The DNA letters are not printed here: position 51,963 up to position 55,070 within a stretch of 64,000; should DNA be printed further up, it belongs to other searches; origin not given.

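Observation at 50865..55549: GC-elevated, terminator-punctuated island abutting tRNA-Gln(CUG): giant phosphoesterase-domain protein + triplicated membrane protein + Cys-rich mini-protein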

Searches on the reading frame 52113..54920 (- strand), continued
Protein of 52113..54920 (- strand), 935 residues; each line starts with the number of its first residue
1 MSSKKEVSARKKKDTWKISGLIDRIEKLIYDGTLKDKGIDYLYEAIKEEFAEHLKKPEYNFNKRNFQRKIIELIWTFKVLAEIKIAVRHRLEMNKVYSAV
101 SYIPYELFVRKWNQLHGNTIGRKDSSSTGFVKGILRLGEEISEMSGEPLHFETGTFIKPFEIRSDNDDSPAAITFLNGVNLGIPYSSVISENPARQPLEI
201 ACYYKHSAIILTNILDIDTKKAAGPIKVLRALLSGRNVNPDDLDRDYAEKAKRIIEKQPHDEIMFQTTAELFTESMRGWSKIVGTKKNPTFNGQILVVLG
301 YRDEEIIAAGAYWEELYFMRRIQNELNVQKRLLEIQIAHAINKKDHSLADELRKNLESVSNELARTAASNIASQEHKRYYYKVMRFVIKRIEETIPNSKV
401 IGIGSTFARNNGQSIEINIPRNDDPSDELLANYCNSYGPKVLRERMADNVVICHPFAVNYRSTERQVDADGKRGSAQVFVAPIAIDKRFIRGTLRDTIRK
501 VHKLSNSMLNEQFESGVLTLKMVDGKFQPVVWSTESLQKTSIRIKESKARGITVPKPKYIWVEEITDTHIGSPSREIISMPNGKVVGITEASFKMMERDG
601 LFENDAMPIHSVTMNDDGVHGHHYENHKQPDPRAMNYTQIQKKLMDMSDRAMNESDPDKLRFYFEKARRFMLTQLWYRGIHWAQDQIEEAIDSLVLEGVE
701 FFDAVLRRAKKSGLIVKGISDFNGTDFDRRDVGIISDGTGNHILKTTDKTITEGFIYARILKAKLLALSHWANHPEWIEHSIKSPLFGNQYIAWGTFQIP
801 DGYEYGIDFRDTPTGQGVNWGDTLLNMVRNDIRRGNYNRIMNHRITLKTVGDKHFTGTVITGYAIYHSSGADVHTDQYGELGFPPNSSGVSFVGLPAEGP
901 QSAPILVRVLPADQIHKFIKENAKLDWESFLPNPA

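Call 30: predict_structure(alignment_id=A1)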
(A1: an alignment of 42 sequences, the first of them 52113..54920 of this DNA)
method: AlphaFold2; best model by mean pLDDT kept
length: 935 residues; sequences in the alignment: 42
mean_pLDDT: 88.8   pTM: 0.88
mean pLDDT of the five models: 88.8, 88.2, 86.7, 86.0, 84.7
residues with pLDDT >= 90: 577; 70-90: 313; 50-70: 20; < 50: 25
segments of 3 or more residues with pLDDT < 50: 1-8, 120-136
pLDDT, mean of each block of 10 residues (from residue 1): 42 82 92 91 92 83 89 89 88 90 91 79 41 48 85 93 76 94 87 94 94 88 74 79 76 88 80 86 90 95 90 85 91 94 92 94 85 90 92 94 95 95 93 93 93 97 90 91 91 74 87 95 92 95 88 91 94 90 90 95 95 93 77 92 95 93 91 91 92 94 97 97 94 94 89 93 97 96 93 97 97 83 92 89 95 88 95 80 83 97 95 92 92 96
secondary structure, 60 per line:
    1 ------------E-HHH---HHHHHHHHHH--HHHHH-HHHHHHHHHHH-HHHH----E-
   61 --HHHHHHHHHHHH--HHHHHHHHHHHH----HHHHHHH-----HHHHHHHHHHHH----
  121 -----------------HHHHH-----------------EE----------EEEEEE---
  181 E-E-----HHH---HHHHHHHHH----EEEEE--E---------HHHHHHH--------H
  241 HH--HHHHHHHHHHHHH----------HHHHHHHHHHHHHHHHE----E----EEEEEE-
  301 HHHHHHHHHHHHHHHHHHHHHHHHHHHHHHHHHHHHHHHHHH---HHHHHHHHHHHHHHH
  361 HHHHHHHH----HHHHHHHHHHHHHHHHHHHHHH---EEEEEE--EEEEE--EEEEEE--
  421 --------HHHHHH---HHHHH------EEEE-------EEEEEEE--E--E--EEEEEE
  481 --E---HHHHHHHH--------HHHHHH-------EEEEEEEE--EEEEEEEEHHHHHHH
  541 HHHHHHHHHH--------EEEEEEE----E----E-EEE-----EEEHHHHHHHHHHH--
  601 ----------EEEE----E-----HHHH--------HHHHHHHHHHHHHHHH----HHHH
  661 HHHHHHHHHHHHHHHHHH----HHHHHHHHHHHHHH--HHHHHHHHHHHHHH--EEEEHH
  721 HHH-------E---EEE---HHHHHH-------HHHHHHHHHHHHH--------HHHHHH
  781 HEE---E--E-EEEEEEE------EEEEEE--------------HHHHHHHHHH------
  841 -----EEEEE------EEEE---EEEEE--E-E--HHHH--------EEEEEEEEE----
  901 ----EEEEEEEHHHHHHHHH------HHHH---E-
elements in order (helices of 4 or more, strands of 3 or more residues): H21-30 H33-37 H39-49 H51-54 H63-74 H77-88 H93-99 H105-116 H138-142 E172-177 H195-203 E208-212 H225-231 H245-257 H268-283 E294-299 H301-342 H346-368 H373-394 E398-403 E406-410 E413-418 H429-434 H438-442 E449-452 E460-466 E475-480 H487-494 H503-508 E516-523 E526-533 H534-550 E559-565 E577-579 E585-587 H588-598 E611-614 H625-628 H637-652 H657-678 H683-696 H699-712 E715-718 H719-723 E735-737 H741-746 H754-766 H775-781 E792-798 E805-810 H825-834 E846-850 E857-860 E864-868 H876-879 E888-896 E905-911 H912-920 H927-930

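Call 45: search_protein_representatives(alignment_id=A1)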
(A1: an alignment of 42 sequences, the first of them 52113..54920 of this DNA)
Query: 42 sequences, 935 profile positions. Proteins with E-value up to 0.001 (for the whole library): 201; up to 1e-10: 183; up to 1e-30: 148. The best 150 are listed.
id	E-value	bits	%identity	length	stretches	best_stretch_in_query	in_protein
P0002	0.0e+00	1377.1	-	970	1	8-935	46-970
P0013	0.0e+00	1346.2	-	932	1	12-935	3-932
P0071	0.0e+00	1288.9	-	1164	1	21-935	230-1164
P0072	0.0e+00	1267.0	-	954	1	17-935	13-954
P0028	0.0e+00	1246.5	-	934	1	19-935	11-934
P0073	0.0e+00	1211.6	-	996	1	19-935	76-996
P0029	0.0e+00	1208.3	-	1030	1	17-935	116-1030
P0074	0.0e+00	1200.1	-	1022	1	65-935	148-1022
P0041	0.0e+00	1150.8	-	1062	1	6-935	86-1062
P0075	0.0e+00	1132.1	-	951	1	21-935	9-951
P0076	0.0e+00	1127.2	-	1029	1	16-935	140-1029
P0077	0.0e+00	1113.9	-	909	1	10-935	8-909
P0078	0.0e+00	1109.1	-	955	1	7-935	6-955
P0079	0.0e+00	1100.1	-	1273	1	10-935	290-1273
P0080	0.0e+00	1085.7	-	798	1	149-935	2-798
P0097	5.7e-283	958.0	-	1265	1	12-935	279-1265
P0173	1.4e-59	218.7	-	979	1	145-917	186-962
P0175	1.2e-58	215.6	-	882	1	146-934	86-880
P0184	5.7e-47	177.0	-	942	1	145-935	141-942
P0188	1.5e-44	168.9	-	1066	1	122-935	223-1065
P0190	8.5e-43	163.1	-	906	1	146-926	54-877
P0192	7.0e-41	156.8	-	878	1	147-933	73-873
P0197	1.4e-38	149.2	-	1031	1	152-926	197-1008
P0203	1.4e-35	139.3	-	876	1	143-920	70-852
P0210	2.0e-32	128.9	-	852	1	154-935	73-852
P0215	1.4e-29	119.4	-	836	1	192-933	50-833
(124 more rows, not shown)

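Call 48: search_protein_families(library=pfam, proteins=[P0173, P0175, P0184, P0188, P0197, P0203, P0079, P0097, P0215], max_evalue=0.01)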
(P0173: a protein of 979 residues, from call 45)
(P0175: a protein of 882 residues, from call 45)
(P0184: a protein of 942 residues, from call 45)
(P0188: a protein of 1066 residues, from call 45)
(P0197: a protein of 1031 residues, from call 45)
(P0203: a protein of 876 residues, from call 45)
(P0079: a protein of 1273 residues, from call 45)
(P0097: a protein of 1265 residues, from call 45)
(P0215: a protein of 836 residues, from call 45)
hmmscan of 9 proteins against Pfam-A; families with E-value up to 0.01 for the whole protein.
P0173 (979 aa): 0 families

P0175 (882 aa): 0 families

P0184 (942 aa): 0 families

P0188 (1066 aa): 0 families

P0197 (1031 aa): 0 families

P0203 (876 aa): 3 families
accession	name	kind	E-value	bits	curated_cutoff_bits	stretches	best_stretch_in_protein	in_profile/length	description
PF01022.26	HTH_5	-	4.4e-05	23.7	22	1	10-47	6-43/47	Bacterial regulatory protein, arsR family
PF08279.18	HTH_11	-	0.0011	19.2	25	1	8-63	2-54/55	HTH domain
PF21476.4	PF0610-like_N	-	0.0024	18.5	33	1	11-45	6-40/50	PF0610-like, N-terminal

P0079 (1273 aa): 0 families

P0097 (1265 aa): 0 families

P0215 (836 aa): 0 families

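Call 78: fold_search(model_id=the predicted structure, library=pdb)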
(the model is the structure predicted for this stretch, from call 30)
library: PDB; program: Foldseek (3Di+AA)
matches with E <= 10: 312; with E <= 0.001: 3
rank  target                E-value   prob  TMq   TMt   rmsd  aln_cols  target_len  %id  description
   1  9f2a_A                3.6e-04  1.00  0.19  0.37  18.3       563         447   12  Pyrococcus abyssi PolD in complex with Rpa2 winged-helix domain class 2 (composite map) (released 2024-12-04)
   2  9f29_A                5.0e-04  1.00  0.18  0.34  16.4       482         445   10  Pyrococcus abyssi PolD in complex with Rpa2 winged-helix domain class 1 (composite map) (released 2024-12-04)
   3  5ihe_A                9.9e-04  0.97  0.17  0.33  17.7       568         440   10  D-family DNA polymerase - DP1 subunit (3'-5' proof-reading exonuclease) (released 2016-08-31)
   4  6hmf_A                1.0e-03  0.97  0.17  0.34  17.5       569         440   10  D-family DNA polymerase - DP1 subunit (3'-5' proof-reading exonuclease) H451 proof-reading deficient variant (released 2019-01-30)
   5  5ihe_B                1.1e-03  0.98  0.18  0.35  17.1       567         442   11  D-family DNA polymerase - DP1 subunit (3'-5' proof-reading exonuclease) (released 2016-08-31)
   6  6hmf_B                1.4e-03  0.97  0.17  0.33  17.6       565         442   10  D-family DNA polymerase - DP1 subunit (3'-5' proof-reading exonuclease) H451 proof-reading deficient variant (released 2019-01-30)
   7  6hms_A                1.6e-03  0.91  0.16  0.33  19.9       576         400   10  Cryo-EM map of DNA polymerase D from Pyrococcus abyssi in complex with DNA (released 2019-01-30)
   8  8ppt_A                8.2e-03  0.97  0.19  0.36  16.0       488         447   10  Pyrococcus abyssi DNA polymerase D (PolD) in its editing mode bound to a primer/template substrate containing a mismat (released 2023-12-20)
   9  2bq8                  1.4e-02  0.69  0.13  0.33  13.5       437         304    8  Crystal structure of human purple acid phosphatase with an inhibitory conformation of the repression loop (released 2005-10-24)
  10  4lu9_D                1.6e-02  0.75  0.14  0.31  12.3       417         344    9  Crystal structure of E.coli SbcD at 2.5 angstrom resolution (released 2014-08-27)
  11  1ute_A                1.9e-02  0.69  0.14  0.36  14.0       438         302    9  PIG PURPLE ACID PHOSPHATASE COMPLEXED WITH PHOSPHATE (released 1999-10-01)
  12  4lty_A                1.9e-02  0.63  0.13  0.30  12.9       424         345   10  Crystal Structure of E.coli SbcD at 1.8 A Resolution (released 2014-02-26)
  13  9a6c_B                2.6e-02  0.57  0.13  0.22  11.6       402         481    7  Integrative model of YYDD-YYDB by crosslinking MS and deep learning (released 2024-09-18)
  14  7ov2_A                2.8e-02  0.66  0.14  0.35  14.0       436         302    8  Crystal structure of pig purple acid phosphatase in complex with L-glutamine, (poly)ethylene glycol fragments and glyc (released 2022-01-12)
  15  1war                  3.3e-02  0.84  0.17  0.42  10.3       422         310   11  Recombinant Human Purple Acid Phosphatase expressed in Pichia Pastoris (released 2005-07-06)
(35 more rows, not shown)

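Call 79: search_protein_families(library=pfam, proteins=[L045:8508-9071:-, L039:12577-12849:-, L003:11170-11697:-], max_evalue=0.01)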
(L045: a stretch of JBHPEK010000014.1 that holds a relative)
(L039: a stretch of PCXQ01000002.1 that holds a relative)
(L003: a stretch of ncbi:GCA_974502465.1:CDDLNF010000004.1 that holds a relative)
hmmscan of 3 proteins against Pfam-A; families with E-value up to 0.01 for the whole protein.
L045:8508-9071:- (188 aa): 0 families

L039:12577-12849:- (91 aa): 3 families
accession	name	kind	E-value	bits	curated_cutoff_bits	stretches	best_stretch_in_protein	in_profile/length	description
PF00376.29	MerR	-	5.7e-12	45.7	28.2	1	14-51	1-38/38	MerR family regulatory protein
PF13411.12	MerR_1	-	7.7e-09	36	21.6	1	14-59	2-46/69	MerR HTH family regulatory protein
PF12728.13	HTH_17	-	4e-08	33.8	27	1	12-61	1-48/51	Helix-turn-helix domain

L003:11170-11697:- (175 aa): 0 families

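Call 81: list_cluster_members(proteins=[P0173, P0175, P0184, P0188, P0190, P0192, P0197, P0203, P0210, P0215])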
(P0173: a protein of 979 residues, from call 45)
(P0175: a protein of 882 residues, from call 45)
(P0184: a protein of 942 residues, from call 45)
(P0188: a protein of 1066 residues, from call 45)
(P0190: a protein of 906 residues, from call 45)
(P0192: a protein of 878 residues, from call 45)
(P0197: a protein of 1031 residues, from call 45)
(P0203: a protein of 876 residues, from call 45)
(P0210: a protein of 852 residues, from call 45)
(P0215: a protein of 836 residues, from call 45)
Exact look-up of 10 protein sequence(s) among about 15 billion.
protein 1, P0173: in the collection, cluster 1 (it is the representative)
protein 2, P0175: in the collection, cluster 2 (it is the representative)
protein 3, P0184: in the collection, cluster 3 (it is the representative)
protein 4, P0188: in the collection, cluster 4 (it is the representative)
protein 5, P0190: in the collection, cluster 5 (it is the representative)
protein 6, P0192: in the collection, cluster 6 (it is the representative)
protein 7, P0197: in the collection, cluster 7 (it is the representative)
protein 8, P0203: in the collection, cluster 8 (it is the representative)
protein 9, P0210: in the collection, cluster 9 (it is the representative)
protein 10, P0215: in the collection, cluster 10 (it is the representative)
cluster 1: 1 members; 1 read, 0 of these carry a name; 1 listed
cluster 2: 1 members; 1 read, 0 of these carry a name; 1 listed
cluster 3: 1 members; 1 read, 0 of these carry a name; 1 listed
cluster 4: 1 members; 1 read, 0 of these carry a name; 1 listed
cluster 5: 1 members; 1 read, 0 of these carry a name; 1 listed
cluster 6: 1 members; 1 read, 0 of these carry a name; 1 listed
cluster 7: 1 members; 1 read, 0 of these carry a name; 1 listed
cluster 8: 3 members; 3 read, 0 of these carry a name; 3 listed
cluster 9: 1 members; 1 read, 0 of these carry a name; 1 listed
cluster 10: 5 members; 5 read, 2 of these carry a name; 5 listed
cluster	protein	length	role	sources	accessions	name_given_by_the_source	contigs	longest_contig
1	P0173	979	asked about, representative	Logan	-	-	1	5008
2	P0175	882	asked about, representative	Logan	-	-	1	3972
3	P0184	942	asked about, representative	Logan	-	-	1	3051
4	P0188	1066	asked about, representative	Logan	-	-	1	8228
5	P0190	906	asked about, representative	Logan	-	-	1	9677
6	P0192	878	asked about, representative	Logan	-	-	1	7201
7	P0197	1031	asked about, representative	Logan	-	-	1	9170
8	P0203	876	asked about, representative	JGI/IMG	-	-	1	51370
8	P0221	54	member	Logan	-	-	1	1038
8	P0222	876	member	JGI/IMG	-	-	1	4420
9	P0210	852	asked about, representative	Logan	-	-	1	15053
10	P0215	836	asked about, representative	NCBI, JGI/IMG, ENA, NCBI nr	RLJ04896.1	MAG: hypothetical protein DRP08_00520 [Candidatus Aenigmatarchaeota archaeon] | MAG: hypothetical protein DRP08_00520 [Candidatus Aenigmarchaeota archaeon]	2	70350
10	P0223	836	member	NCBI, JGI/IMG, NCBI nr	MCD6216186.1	MAG: hypothetical protein J7J92_03920 [Candidatus Aenigmarchaeota archaeon] | hypothetical protein [Candidatus Aenigmarchaeota archaeon]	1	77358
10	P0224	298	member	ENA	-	-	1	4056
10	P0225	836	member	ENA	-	-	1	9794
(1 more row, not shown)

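Call 82: find_encoding_contigs(protein=P0215, flank=8000, max_places=2)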
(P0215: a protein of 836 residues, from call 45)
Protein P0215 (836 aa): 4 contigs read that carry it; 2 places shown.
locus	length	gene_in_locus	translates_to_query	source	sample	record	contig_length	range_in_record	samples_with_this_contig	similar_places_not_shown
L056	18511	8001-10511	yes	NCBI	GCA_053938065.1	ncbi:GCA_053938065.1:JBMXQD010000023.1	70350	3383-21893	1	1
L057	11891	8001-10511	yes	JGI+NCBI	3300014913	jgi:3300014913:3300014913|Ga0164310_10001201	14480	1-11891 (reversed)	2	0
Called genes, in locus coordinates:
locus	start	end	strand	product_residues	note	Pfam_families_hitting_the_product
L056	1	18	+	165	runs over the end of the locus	PF01479:S4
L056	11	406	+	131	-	PF00411:Ribosomal_S11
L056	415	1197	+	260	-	PF01193:RNA_pol_L, PF12838:Fer4_7 (faint), PF01000:RNA_pol_A_bac, PF00037:Fer4 (faint), PF13746:Fer4_18 (weak), PF12837:Fer4_6 (weak), PF13237:Fer4_10 (weak), PF13187:Fer4_9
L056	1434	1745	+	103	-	PF00828:Ribosomal_L27A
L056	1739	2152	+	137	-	PF00572:Ribosomal_L13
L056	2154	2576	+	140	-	PF00380:Ribosomal_S9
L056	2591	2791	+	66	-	PF01194:RNA_pol_N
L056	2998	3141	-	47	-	-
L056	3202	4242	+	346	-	PF03215:Rad17 (weak), PF05673:DUF815, PF00004:AAA (weak)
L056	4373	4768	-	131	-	-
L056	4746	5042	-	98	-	PF04242:DUF424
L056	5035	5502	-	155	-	PF01873:eIF-5_eIF-2B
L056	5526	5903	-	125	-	PF01900:RNase_P_Rpp14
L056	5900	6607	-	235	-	PF01876:RNase_P_p30, PF02811:PHP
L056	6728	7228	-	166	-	PF00827:Ribosomal_L15e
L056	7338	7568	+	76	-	-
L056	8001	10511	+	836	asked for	-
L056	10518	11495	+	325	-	PF10343:Q_salvage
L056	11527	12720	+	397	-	PF04894:Nre_N, PF04895:Nre_C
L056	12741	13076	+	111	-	-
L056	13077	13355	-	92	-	PF04023:FeoA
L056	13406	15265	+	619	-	PF00270:DEAD (faint), PF04851:ResIII (faint), PF06733:DEAD_2, PF06777:HBB (weak), PF13307:Helicase_C_2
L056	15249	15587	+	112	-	-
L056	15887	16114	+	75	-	-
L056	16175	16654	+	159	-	-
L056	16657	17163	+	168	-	PF13847:Methyltransf_31, PF08241:Methyltransf_11, PF13489:Methyltransf_23, PF13649:Methyltransf_25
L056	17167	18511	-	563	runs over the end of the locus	PF03485:Arg_tRNA_synt_N, PF00750:tRNA-synt_1d, PF01406:tRNA-synt_1e (weak), PF05746:DALR_1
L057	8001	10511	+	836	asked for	-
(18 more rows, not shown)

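Call 83: find_encoding_contigs(protein=P0203, flank=8000, max_places=2)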
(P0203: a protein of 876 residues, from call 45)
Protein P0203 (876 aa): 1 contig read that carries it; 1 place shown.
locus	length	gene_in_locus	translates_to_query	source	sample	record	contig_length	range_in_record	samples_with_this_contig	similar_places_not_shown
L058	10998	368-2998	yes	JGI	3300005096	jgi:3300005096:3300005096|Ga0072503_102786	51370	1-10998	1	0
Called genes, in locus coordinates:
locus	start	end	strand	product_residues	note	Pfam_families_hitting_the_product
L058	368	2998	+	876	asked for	-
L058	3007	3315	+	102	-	-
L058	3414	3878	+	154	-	PF00004:AAA (weak), PF01712:dNK (faint), PF07728:AAA_5 (faint), PF13189:Cytidylate_kin2, PF13238:AAA_18, PF13521:AAA_28 (faint), PF13671:AAA_33 (faint), PF13207:AAA_17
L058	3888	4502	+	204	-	PF01564:Spermine_synth (weak), PF05430:Methyltransf_30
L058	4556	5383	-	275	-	-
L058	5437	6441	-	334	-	-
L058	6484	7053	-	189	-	PF02778:tRNA_int_endo_N, PF01974:tRNA_int_endo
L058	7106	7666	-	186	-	PF01839:FG-GAP (faint), PF13517:FG-GAP_3 (faint)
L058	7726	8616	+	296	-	PF23023:Anti-Pycsar_Apyc1, PF00753:Lactamase_B, PF12706:Lactamase_B_2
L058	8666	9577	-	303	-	-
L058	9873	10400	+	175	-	-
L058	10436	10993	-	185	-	-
